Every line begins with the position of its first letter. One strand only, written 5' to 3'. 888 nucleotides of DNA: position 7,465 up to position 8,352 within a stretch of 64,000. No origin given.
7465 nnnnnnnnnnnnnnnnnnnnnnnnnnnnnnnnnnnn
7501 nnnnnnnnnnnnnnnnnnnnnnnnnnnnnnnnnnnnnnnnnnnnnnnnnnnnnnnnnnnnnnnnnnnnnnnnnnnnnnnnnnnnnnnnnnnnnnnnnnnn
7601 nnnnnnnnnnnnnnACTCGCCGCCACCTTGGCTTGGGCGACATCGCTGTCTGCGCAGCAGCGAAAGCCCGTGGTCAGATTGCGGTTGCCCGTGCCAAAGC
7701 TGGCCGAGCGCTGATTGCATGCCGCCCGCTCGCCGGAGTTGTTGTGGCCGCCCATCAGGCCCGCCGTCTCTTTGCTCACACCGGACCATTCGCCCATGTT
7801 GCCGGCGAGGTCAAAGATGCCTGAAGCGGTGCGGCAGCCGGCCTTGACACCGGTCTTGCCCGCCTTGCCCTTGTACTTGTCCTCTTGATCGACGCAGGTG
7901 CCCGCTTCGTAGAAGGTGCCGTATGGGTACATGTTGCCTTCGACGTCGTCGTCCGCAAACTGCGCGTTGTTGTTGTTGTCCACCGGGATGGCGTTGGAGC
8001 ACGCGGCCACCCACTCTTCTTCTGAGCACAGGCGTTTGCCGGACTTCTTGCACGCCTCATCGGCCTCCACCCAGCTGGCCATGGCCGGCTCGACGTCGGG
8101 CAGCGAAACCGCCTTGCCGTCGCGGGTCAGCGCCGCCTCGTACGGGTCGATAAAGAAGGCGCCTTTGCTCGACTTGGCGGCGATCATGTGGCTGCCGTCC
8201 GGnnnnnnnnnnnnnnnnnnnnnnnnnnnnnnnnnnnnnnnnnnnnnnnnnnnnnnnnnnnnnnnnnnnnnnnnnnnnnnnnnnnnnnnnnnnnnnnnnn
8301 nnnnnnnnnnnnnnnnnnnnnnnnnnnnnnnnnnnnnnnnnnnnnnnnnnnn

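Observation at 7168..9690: Unusual four-domain oxidative-folding fusion: VKOR + DsbA + FGE-fold + TlpA-like thioredoxin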

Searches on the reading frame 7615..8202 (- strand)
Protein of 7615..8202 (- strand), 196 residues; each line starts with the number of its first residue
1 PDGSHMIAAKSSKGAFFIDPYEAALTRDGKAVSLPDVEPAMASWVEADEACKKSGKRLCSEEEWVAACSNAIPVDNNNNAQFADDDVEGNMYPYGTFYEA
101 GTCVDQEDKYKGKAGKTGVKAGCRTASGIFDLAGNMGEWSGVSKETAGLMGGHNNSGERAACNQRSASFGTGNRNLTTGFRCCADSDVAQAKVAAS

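Call 11: search_solved_structures(query=A2, max_evalue=1, show_alignments=3)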
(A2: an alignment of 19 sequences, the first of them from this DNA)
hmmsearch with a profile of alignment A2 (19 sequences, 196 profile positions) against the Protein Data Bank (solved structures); distinct sequences matched with E-value up to 1: 31.
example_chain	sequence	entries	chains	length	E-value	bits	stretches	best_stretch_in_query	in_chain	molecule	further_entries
1y4j_A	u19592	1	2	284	2.9e-10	43.2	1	41-186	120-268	Sulfatase modifying factor 2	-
6vqp_A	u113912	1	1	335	5.4e-06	29.2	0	41-70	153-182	CalU17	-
7ml6_A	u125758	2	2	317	5.6e-06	29.2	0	41-70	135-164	CalU17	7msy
31dc_A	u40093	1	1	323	0.00011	24.9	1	33-72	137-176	Formylglycine-generating enzyme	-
2afy_X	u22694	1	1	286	0.00013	24.8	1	33-72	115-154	Sulfatase modifying factor 1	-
2aft_X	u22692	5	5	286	0.00014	24.7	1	33-72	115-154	Sulfatase modifying factor 1 | Sulfatase-modifying factor 1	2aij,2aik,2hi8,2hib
1y1e_X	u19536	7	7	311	0.00019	24.2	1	33-72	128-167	C-alpha-formyglycine-generating enzyme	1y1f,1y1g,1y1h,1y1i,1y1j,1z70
5ssy_A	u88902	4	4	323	0.00029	23.6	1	33-72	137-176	Formylglycine-generating enzyme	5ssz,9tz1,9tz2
8vih_A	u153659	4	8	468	0.00034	23.4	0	112-142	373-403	Sulfoxide synthase EgtB-IV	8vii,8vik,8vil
2aii_X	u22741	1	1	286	0.00037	23.2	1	33-72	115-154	Sulfatase modifying factor 1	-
5ssx_A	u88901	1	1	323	0.0011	21.7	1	33-72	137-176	Formylglycine-generating enzyme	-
8aru_A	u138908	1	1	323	0.0014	21.4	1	33-72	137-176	Formylglycine-generating enzyme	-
8vig_A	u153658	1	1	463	0.0021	20.8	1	114-143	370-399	Sulfoxide synthase EgtB-IV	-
5vf4_A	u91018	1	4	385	0.0036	20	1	12-141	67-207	Uncharacterized protein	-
4x8b_A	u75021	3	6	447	0.008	18.9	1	29-84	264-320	Sulfoxide synthase EgtB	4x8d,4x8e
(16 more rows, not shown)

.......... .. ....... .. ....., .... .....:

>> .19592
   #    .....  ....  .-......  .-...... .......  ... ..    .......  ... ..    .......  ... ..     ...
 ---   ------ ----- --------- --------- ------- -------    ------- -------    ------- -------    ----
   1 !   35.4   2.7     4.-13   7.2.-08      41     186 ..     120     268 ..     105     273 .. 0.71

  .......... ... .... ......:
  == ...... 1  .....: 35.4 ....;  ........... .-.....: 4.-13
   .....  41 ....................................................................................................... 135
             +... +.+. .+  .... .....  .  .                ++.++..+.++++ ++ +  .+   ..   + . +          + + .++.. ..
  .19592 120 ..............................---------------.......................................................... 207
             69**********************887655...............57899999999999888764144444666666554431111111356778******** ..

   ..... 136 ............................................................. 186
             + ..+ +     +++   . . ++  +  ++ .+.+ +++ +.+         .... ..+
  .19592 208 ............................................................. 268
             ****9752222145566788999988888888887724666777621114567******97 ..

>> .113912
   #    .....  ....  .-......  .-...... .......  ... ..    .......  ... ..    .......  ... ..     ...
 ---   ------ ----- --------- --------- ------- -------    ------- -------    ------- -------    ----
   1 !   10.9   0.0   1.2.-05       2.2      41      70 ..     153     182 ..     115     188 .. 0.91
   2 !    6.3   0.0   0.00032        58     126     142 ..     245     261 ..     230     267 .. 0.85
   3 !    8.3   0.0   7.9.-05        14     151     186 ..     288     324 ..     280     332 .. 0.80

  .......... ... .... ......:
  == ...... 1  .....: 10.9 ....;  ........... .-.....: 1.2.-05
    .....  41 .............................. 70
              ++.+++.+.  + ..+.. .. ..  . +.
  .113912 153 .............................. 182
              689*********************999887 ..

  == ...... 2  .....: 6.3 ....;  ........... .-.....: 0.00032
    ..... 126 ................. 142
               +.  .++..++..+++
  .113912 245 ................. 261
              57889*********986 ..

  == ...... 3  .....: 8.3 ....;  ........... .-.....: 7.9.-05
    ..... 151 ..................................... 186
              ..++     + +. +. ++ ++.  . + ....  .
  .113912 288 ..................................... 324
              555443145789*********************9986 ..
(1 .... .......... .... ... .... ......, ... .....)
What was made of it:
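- On Formylglycine-generating enzyme (FGE/SUMF1): A profile search of PDB gives pFGE at 2.9e-10 (call 11).
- Its best solved relative is the inactive pFGE, at 2.9e-10 (call 11). Its best solved relative is the inactive pFGE (call 11).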

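Call 21: search_protein_representatives(alignment_id=A2)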
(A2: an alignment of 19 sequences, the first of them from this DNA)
Query: 19 sequences, 196 profile positions. Proteins with E-value up to 0.001 (for the whole library): 11297; up to 1e-10: 2502; up to 1e-30: 73. The best 150 are listed.
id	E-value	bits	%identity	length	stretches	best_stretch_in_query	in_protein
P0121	2.9e-89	314.1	-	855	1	1-193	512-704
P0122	2.7e-87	307.7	-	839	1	6-194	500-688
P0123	2.3e-85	301.4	-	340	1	6-195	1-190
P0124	2.2e-82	291.7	-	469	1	5-193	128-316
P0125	1.2e-78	279.5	-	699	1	4-193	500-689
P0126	4.7e-78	277.5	-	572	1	4-192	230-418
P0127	8.3e-74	263.7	-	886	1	5-192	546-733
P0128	9.9e-73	260.2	-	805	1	2-193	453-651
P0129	1.7e-71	256.1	-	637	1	6-192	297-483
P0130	4.6e-71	254.7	-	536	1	5-193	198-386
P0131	2.1e-70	252.6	-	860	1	5-188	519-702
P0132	4.3e-67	241.7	-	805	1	4-191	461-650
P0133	3.8e-66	238.7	-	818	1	5-189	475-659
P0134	4.6e-66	238.4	-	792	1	8-194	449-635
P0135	6.8e-64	231.3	-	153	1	3-141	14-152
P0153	4.2e-49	183.1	-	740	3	5-184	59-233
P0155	3.0e-48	180.3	-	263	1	2-183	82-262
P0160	2.9e-46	173.8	-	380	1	16-185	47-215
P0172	1.6e-40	155.0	-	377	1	13-190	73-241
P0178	5.3e-38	146.8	-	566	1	14-188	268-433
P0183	6.8e-36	139.9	-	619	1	14-190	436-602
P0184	8.6e-36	139.6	-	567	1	14-191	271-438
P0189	5.5e-34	133.7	-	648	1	12-189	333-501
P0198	8.7e-30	120.0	-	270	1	5-183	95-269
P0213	3.7e-25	104.9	-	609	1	15-186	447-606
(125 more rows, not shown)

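Call 25: search_solved_structures(query=A2, max_evalue=10, show_alignments=5)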
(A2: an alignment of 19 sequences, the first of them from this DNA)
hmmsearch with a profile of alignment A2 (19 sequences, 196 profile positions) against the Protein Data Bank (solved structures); distinct sequences matched with E-value up to 10: 33.
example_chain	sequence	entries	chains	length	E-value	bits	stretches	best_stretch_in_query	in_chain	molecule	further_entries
1y4j_A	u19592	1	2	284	2.9e-10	43.2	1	41-186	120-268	Sulfatase modifying factor 2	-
6vqp_A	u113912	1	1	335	5.4e-06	29.2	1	41-70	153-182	CalU17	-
7ml6_A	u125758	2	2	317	5.6e-06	29.2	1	41-70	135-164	CalU17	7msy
31dc_A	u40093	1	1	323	0.00011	24.9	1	33-72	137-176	Formylglycine-generating enzyme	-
2afy_X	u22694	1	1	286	0.00013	24.8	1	33-72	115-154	Sulfatase modifying factor 1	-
2aft_X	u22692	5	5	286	0.00014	24.7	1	33-72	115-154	Sulfatase modifying factor 1 | Sulfatase-modifying factor 1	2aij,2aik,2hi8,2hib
1y1e_X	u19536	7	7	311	0.00019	24.2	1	33-72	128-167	C-alpha-formyglycine-generating enzyme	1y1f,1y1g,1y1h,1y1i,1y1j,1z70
5ssy_A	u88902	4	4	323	0.00029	23.6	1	33-72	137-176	Formylglycine-generating enzyme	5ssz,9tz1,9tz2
8vih_A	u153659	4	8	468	0.00034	23.4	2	112-142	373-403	Sulfoxide synthase EgtB-IV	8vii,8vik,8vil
2aii_X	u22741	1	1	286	0.00037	23.2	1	33-72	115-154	Sulfatase modifying factor 1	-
5ssx_A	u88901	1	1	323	0.0011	21.7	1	33-72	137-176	Formylglycine-generating enzyme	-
8aru_A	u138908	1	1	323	0.0014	21.4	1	33-72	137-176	Formylglycine-generating enzyme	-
8vig_A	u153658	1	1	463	0.0021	20.8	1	114-143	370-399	Sulfoxide synthase EgtB-IV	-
5vf4_A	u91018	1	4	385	0.0036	20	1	12-141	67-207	Uncharacterized protein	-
4x8b_A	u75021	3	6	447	0.008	18.9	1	29-84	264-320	Sulfoxide synthase EgtB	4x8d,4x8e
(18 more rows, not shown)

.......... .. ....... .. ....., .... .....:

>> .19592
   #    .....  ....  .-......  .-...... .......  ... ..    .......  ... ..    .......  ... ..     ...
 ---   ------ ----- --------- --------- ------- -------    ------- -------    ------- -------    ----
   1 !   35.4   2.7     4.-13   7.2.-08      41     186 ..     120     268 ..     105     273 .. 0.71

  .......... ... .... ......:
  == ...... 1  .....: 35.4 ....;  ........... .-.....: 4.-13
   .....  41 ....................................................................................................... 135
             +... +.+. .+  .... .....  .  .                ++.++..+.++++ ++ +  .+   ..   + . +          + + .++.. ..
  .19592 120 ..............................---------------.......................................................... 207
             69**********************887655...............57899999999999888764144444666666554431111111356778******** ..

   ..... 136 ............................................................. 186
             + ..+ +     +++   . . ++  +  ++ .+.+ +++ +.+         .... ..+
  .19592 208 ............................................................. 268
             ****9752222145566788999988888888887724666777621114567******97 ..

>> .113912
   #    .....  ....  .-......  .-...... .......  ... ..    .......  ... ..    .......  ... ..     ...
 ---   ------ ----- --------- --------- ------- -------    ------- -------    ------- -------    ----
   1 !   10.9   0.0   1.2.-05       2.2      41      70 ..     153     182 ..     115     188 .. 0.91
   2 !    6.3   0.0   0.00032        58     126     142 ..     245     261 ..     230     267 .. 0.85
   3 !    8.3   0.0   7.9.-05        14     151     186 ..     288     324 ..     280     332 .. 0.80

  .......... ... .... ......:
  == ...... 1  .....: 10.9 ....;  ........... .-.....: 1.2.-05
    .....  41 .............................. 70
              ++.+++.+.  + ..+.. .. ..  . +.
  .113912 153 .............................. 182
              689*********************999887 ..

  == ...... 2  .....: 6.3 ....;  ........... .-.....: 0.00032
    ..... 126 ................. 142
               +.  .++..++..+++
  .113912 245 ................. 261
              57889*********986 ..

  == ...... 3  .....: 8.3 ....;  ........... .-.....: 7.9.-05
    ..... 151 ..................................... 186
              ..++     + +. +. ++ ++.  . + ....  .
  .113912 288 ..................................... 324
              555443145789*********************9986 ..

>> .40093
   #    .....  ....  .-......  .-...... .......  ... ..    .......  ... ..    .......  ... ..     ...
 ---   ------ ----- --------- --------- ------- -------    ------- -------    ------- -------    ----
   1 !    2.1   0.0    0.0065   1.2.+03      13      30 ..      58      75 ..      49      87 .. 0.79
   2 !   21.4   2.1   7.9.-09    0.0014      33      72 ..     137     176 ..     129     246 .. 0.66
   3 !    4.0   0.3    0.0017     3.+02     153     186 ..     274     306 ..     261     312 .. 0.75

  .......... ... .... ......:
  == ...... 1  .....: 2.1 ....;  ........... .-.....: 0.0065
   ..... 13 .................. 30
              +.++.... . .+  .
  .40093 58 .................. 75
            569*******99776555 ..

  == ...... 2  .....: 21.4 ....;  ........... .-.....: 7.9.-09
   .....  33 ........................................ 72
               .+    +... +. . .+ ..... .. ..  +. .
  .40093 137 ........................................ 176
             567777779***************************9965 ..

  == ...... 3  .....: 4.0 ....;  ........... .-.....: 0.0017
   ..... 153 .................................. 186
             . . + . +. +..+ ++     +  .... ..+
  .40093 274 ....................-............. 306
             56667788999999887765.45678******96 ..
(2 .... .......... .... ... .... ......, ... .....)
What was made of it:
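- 7621..8202 (-): Compact 8-Cys FGE-fold domain (residues 497-690). It lacks both FGE catalytic Cys and carries an inserted acidic D-N-N-N-N...DD-x-V-E-G loop. A profile search of PDB gives pFGE/SUMF2 1y4j at 2.9e-10, and human FGE C336/C341 align to G648/G653 (calls 11, 25).
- Checked: In a weakly scoring segment (i-Evalue about 3e+02) anchored by the C-x-x-R-S and GFRC motifs, human FGE C336 and C341 align to G648 and G653 (call 25).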

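Call 51: predict_structure(alignment_id=A2)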
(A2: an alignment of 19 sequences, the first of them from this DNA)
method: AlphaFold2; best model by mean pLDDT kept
length: 196 residues; sequences in the alignment: 19
mean_pLDDT: 62.3   pTM: 0.67
mean pLDDT of the five models: 62.3, 57.9, 56.2, 54.6, 52.4
residues with pLDDT >= 90: 30; 70-90: 56; 50-70: 35; < 50: 75
segments of 3 or more residues with pLDDT < 50: 83-112, 133-177
pLDDT, mean of each block of 10 residues (from residue 1): 88 90 86 83 76 90 75 67 45 40 37 59 63 42 37 34 31 44 90 72
secondary structure, 60 per line:
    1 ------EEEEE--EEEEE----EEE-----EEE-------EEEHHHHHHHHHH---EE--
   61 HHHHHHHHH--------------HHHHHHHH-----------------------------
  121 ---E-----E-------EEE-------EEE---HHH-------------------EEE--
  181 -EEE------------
elements in order: E7-11 E14-18 E23-25 E31-33 E41-43 H44-53 H61-69 H84-91 E138-140 E148-150 E176-178 E182-184

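Call 53: fold_search(model_id=the predicted structure, library=pdb)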
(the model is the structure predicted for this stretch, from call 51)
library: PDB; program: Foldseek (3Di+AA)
matches with E <= 10: 264; with E <= 0.001: 0
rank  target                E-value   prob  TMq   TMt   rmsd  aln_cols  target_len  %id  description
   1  8u41_B                9.1e-03  0.75  0.36  0.18  12.0       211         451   21  OvsA from Halomonas utahensis, an ovoselenol-biosynthetic selenoxide synthase in complex with histidine (released 2024-07-17)
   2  5ssy                  1.7e-02  0.80  0.42  0.31  12.7       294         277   15  Crystal Structure of human formylglycine generating enzyme (released 2023-08-23)
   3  1y4j_B                2.1e-02  0.54  0.35  0.27  14.7       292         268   16  Crystal structure of the paralogue of the human formylglycine generating enzyme (released 2005-02-08)
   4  5vf4_C                2.2e-02  1.00  0.26  0.14   1.5        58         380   26  Thermus aquaticus variable protein (TaqVP) from diversity-generating retroelements (DGR) (released 2017-05-24)
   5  5vf4_A                2.8e-02  1.00  0.26  0.14   1.5        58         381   26  Thermus aquaticus variable protein (TaqVP) from diversity-generating retroelements (DGR) (released 2017-05-24)
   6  8aru_A                2.8e-02  0.72  0.42  0.31  13.5       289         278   16  Crystal Structure of human formylglycine generating enzyme (released 2023-08-23)
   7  1y1h_X                3.2e-02  0.66  0.41  0.31  13.6       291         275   17  human formylglycine generating enzyme, oxidised Cys refined as hydroperoxide (released 2005-05-31)
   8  8ux5_B                6.8e-02  0.47  0.37  0.18   9.2       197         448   19  OvsA M401Y/Q430N/A431F from Halomonas utahensis, a hercynine-binding variant with selenoneine-biosynthetic activity (released 2024-07-17)
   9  1y1g_X                8.2e-02  0.51  0.42  0.31  12.9       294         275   15  Human formylglycine generating enzyme, double sulfonic acid form (released 2005-05-31)
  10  4x8b_B                8.2e-02  0.28  0.32  0.16  12.5       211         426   15  Ergothioneine-biosynthetic sulfoxide synthase EgtB, apo form (released 2015-01-28)
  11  6muj_E                9.3e-02  0.30  0.36  0.26  14.9       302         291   12  Formylglycine generating enzyme bound to copper (released 2019-02-27)
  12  8ux5_A                1.1e-01  0.38  0.37  0.18   9.3       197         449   19  OvsA M401Y/Q430N/A431F from Halomonas utahensis, a hercynine-binding variant with selenoneine-biosynthetic activity (released 2024-07-17)
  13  1yu0                  2.0e-01  0.25  0.34  0.20  12.9       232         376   15  Major Tropism Determinant P1 Variant (released 2005-09-20)
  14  6vqp_A                2.9e-01  0.23  0.35  0.25  16.3       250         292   15  Structure of CalU17 from the Calicheamicin Biosynthesis Pathway of Micromonospora echinospora (released 2021-02-17)
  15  6muj_A                5.1e-01  0.14  0.36  0.26  14.0       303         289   14  Formylglycine generating enzyme bound to copper (released 2019-02-27)
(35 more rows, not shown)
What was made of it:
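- Tried and rejected: Confidence was too low (pLDDT 62) and Foldseek hits were weak (calls 51, 53).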

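Call 59: search_protein_families(library=pfam, proteins=[P0160, P0172, P0178, P0184, P0183, P0189, P0213, P0155, P0198, P0153], max_evalue=0.001)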
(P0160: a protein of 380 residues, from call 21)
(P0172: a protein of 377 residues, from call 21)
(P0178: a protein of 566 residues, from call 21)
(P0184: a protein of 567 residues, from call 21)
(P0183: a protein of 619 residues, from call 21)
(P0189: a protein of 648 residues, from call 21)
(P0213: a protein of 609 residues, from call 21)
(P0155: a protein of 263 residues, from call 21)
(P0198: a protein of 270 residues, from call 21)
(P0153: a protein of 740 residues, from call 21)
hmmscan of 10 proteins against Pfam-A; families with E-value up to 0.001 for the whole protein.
P0160 (380 aa): 6 families
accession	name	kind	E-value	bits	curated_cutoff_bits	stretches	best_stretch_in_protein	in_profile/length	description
PF00578.27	AhpC-TSA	-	3.2e-25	88.9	26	1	232-351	1-122/124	AhpC/TSA family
PF08534.16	Redoxin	-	4.6e-20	72.4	26.6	1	231-362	1-141/148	Redoxin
PF03781.23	FGE-sulfatase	-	5.6e-13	49.6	23.3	1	65-213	88-254/255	Sulfatase-modifying factor enzyme 1-like domain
PF13905.12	Thioredoxin_8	-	2.9e-10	40.8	27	1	256-350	1-94/94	Thioredoxin-like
PF13098.12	Thioredoxin_2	-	8e-07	29.8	27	1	255-357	4-94/104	Thioredoxin-like domain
PF00085.26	Thioredoxin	-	2.1e-06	28.1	23.5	1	256-305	18-66/103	Thioredoxin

P0172 (377 aa): 1 family
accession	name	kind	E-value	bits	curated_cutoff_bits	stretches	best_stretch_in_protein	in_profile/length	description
PF03781.23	FGE-sulfatase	-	1.3e-11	45.1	23.3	1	103-233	97-253/255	Sulfatase-modifying factor enzyme 1-like domain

P0178 (566 aa): 5 families
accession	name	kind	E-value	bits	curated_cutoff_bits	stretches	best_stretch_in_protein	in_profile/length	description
PF03781.23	FGE-sulfatase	-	3.5e-11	43.7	23.3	1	290-427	89-253/255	Sulfatase-modifying factor enzyme 1-like domain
PF00578.27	AhpC-TSA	-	1.5e-06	28.6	26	1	454-544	22-120/124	AhpC/TSA family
PF08534.16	Redoxin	-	5.8e-06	26.6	26.6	1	453-554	24-137/148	Redoxin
PF13098.12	Thioredoxin_2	-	4.5e-05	24.2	27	1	456-552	4-94/104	Thioredoxin-like domain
PF13462.12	Thioredoxin_4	-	0.0004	21.1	23.2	0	129-214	60-147/165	Thioredoxin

P0184 (567 aa): 1 family
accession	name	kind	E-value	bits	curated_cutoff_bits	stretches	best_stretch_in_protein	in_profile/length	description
PF03781.23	FGE-sulfatase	-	4.2e-09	36.9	23.3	1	298-429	94-253/255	Sulfatase-modifying factor enzyme 1-like domain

P0183 (619 aa): 2 families
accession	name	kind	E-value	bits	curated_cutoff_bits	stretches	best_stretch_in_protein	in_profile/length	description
PF01323.26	DSBA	-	2.3e-09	37.7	25.6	1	289-398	80-190/191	DSBA-like thioredoxin domain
PF13462.12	Thioredoxin_4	-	7e-06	26.8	23.2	1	232-397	5-162/165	Thioredoxin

P0189 (648 aa): 2 families
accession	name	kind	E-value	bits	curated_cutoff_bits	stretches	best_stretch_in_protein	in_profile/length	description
PF13462.12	Thioredoxin_4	-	0.00054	20.6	23.2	1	130-297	4-163/165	Thioredoxin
PF03781.23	FGE-sulfatase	-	0.00077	19.6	23.3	1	363-458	96-191/255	Sulfatase-modifying factor enzyme 1-like domain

P0213 (609 aa): 1 family
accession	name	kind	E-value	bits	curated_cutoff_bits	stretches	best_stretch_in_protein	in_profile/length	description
PF03781.23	FGE-sulfatase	-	1.2e-06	28.8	23.3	1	463-567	85-190/255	Sulfatase-modifying factor enzyme 1-like domain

P0155 (263 aa): 1 family
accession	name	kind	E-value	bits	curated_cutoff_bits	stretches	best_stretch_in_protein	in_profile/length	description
PF03781.23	FGE-sulfatase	-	1.3e-11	45.1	23.3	1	111-263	85-255/255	Sulfatase-modifying factor enzyme 1-like domain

P0198 (270 aa): 1 family
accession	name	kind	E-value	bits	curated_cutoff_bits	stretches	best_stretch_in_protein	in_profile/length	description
PF03781.23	FGE-sulfatase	-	2.1e-07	31.3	23.3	1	121-270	84-255/255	Sulfatase-modifying factor enzyme 1-like domain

P0153 (740 aa): 1 family
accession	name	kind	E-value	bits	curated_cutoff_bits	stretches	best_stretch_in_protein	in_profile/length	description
PF03781.23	FGE-sulfatase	-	1.2e-46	159.9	23.3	3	289-435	86-255/255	Sulfatase-modifying factor enzyme 1-like domain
